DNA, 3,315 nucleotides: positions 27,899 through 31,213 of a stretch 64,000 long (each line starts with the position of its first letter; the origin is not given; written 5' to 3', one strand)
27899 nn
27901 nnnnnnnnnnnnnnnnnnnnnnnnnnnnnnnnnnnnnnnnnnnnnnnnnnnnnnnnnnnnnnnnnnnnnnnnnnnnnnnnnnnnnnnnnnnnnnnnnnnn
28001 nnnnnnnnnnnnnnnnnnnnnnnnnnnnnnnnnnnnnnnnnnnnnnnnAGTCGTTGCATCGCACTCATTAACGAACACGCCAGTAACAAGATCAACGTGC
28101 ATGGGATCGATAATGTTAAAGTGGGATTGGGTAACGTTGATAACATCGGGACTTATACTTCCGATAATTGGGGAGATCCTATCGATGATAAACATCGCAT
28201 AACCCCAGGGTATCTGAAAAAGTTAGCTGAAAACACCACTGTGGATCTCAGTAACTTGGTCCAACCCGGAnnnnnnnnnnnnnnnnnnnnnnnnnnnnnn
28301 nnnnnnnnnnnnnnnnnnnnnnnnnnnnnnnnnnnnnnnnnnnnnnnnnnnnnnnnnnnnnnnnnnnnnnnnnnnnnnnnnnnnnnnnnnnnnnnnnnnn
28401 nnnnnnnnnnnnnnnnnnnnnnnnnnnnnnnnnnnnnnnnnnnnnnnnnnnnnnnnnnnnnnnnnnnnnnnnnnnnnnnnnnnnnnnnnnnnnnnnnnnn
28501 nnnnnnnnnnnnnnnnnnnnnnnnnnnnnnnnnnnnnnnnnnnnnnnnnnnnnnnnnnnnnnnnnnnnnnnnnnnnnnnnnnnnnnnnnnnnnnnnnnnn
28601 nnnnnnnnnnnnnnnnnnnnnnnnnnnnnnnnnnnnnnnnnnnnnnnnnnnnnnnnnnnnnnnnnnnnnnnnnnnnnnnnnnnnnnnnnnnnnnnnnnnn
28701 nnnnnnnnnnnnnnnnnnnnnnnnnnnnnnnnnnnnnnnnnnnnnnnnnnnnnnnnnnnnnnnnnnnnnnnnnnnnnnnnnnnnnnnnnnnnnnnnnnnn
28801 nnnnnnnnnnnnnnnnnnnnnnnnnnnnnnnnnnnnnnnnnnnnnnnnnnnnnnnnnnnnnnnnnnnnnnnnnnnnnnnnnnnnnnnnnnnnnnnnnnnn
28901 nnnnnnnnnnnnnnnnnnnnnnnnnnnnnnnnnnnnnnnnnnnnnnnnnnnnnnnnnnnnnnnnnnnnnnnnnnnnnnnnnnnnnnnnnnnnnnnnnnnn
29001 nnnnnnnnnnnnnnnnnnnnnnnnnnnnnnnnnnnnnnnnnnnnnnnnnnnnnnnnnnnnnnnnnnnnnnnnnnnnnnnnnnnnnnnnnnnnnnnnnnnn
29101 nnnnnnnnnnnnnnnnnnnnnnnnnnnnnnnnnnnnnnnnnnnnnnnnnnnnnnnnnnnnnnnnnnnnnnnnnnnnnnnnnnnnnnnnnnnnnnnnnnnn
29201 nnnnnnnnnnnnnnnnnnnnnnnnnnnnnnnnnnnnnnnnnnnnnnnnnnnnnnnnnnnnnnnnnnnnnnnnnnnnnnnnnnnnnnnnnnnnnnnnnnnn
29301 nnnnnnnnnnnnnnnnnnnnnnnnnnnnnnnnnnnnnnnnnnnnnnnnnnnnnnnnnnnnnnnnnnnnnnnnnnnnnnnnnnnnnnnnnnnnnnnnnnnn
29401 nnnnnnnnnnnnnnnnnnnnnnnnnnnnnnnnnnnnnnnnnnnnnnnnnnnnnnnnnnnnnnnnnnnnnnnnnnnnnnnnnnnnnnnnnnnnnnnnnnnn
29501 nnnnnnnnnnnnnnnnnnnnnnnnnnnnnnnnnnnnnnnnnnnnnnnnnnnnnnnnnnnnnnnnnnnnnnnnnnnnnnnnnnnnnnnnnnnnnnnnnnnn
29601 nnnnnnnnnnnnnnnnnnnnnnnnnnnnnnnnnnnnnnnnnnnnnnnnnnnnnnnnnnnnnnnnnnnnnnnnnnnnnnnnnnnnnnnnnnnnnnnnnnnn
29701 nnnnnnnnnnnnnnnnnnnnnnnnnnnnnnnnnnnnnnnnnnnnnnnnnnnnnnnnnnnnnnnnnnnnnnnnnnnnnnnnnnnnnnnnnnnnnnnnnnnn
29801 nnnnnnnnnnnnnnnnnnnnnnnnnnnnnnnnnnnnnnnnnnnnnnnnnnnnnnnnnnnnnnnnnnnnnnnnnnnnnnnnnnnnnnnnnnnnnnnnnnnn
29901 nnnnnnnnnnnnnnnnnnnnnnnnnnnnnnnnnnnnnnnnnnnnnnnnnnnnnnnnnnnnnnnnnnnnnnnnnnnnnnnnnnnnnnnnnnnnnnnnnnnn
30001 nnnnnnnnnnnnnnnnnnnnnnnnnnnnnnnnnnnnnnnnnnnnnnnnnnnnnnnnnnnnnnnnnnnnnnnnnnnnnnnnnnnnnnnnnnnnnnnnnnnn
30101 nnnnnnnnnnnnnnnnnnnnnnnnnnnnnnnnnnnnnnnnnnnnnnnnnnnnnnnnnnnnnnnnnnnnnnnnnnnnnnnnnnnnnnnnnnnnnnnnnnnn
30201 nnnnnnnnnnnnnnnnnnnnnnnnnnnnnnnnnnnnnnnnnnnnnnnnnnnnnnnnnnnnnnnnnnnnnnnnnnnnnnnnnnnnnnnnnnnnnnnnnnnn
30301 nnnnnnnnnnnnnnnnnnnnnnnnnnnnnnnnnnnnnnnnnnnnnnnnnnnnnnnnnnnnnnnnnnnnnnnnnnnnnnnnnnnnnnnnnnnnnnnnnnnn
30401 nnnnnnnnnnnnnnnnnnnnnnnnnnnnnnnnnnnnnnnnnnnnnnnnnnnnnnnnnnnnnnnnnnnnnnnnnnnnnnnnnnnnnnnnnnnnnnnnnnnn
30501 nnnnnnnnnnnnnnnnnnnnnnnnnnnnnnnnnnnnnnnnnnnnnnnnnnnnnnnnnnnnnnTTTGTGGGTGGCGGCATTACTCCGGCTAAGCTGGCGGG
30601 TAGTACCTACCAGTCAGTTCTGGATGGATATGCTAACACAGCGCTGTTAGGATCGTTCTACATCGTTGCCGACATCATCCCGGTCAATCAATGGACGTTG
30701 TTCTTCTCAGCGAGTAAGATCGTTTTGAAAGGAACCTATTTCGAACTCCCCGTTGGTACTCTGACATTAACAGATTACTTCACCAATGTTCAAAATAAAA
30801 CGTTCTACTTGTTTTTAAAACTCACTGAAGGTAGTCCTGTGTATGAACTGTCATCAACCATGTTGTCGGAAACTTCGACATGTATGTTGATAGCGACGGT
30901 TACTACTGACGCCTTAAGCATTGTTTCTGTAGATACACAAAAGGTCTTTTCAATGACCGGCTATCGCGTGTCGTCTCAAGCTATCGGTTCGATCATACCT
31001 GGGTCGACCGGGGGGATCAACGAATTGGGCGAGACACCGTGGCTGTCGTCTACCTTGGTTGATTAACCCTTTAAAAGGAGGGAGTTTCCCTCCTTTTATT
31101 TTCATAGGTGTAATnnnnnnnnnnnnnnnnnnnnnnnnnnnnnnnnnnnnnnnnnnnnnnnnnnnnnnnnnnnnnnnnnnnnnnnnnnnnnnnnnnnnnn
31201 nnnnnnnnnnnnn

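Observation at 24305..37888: Four consecutive 0.9-1.2-kaa tail-fiber genes; three share an N-terminal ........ domain, all share a GL(G/S)N(V/L)DN collar motif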

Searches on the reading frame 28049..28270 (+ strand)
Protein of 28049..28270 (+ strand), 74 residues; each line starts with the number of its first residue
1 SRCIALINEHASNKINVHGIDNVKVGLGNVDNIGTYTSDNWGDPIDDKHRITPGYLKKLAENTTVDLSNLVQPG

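Call 45: search_solved_structures(query=A3, max_evalue=1, show_alignments=3)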
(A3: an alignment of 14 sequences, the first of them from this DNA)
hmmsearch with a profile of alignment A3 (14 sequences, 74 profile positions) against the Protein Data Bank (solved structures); distinct sequences matched with E-value up to 1: 6.
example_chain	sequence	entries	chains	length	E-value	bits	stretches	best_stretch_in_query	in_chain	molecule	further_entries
9x3r_M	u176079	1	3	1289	0.022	17.8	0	34-57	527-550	Long-tail fiber proximal subunit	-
7z47_D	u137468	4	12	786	0.029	17.5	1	20-48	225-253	Putative tail fiber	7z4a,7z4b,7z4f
5lye_A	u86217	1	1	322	0.15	15.2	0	37-66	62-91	Gp12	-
5nxh_A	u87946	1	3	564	0.34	14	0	34-55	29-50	Long-tail fiber proximal subunit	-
5iv5_O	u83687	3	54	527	0.39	13.8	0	37-66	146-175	Short tail fiber protein gp12 | gp12, short tail fiber protein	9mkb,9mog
1gtt_A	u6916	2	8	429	0.84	12.8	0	23-40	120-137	4-HYDROXYPHENYLACETATE DEGRADATION BIFUNCTIONAL ISOMERASE/DECARBOXYLASE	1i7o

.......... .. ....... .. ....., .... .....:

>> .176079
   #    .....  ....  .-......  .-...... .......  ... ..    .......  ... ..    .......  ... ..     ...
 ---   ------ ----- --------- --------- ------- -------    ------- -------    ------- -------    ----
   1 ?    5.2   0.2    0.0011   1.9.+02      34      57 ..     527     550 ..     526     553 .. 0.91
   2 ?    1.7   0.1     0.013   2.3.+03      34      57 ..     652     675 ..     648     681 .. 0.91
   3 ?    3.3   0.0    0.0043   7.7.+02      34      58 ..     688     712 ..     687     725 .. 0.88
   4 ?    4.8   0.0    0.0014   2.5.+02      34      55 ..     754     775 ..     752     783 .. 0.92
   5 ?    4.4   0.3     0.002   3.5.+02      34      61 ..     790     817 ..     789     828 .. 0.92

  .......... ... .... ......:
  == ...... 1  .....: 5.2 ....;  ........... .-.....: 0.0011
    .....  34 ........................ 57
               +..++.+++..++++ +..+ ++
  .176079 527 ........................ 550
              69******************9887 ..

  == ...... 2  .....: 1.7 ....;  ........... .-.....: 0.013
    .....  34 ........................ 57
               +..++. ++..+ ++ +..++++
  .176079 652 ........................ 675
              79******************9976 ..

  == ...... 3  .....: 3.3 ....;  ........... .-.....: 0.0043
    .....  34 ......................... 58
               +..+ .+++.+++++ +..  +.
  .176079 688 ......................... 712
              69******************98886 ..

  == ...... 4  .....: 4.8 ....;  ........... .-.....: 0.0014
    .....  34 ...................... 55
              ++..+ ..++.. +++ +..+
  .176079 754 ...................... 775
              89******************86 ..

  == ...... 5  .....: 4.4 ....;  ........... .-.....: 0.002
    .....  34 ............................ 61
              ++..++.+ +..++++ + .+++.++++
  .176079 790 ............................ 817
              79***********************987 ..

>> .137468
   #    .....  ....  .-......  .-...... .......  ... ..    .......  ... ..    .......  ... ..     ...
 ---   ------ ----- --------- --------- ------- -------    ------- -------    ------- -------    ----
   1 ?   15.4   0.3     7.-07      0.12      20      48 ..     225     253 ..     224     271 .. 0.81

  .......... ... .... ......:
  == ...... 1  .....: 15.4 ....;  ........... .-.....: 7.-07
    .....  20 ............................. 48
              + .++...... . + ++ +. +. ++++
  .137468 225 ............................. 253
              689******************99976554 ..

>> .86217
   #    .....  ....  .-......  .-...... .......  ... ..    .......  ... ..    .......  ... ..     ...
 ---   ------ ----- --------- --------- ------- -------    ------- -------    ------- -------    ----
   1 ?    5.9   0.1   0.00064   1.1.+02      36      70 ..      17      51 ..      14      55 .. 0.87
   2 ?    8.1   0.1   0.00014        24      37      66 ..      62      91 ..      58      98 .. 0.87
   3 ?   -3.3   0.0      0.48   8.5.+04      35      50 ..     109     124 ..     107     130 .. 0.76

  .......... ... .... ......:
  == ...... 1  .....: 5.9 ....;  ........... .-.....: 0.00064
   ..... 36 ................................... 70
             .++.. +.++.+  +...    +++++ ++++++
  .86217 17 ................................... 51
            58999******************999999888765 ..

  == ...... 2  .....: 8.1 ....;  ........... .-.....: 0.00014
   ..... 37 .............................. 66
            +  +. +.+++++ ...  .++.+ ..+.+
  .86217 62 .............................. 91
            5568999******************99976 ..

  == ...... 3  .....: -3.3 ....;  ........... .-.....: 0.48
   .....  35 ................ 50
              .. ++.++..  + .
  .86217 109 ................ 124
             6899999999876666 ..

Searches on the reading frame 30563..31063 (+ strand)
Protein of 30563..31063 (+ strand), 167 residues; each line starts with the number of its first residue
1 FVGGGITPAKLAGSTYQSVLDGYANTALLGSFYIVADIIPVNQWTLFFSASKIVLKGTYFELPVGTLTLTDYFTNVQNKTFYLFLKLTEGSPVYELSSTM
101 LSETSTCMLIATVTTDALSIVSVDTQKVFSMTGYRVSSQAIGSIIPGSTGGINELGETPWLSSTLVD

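Call 50: search_solved_structures(query=A4, max_evalue=5, show_alignments=2)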
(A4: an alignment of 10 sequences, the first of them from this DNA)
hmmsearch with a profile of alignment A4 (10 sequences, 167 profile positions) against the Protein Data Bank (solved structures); distinct sequences matched with E-value up to 5: 2.
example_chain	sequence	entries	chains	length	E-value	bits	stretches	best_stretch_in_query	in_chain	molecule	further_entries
2oux_A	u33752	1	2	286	0.21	14.2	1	64-120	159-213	Magnesium transporter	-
3g14_A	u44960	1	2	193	1.2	11.7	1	66-106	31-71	Nitroreductase family protein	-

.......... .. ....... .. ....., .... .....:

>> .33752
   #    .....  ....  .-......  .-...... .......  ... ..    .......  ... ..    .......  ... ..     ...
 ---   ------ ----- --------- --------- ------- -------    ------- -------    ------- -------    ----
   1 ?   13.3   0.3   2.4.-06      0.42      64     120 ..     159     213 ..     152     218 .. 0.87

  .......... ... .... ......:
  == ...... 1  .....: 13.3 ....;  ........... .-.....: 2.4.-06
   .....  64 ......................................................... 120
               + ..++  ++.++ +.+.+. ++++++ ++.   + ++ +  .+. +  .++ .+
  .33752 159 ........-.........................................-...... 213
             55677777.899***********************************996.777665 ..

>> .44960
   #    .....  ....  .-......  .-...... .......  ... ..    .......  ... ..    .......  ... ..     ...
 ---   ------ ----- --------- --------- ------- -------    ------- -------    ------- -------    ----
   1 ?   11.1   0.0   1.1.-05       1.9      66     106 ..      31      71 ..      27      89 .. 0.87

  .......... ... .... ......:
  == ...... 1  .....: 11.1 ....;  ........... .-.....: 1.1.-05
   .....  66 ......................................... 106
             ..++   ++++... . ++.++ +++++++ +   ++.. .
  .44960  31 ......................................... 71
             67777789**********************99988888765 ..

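Call 51: search_protein_families(library=pfam, alignment_id=A4, max_evalue=1)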
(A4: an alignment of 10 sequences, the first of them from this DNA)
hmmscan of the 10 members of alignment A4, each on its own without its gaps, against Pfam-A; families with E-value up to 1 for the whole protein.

A. member 1, seq(167 aa): 0 families

B. families by the number of members that match (of 10 scanned): 4 families
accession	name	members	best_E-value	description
PF17128.10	DUF5107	1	0.006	Domain of unknown function (DUF5107)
PF02839.19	CBM_5_12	1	0.12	Carbohydrate-binding module family 5/12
PF21405.3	AMG1_II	1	0.18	Phosphoacetylglucosamine mutase AMG1, domain II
PF17868.7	AAA_lid_8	1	0.27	AAA lid domain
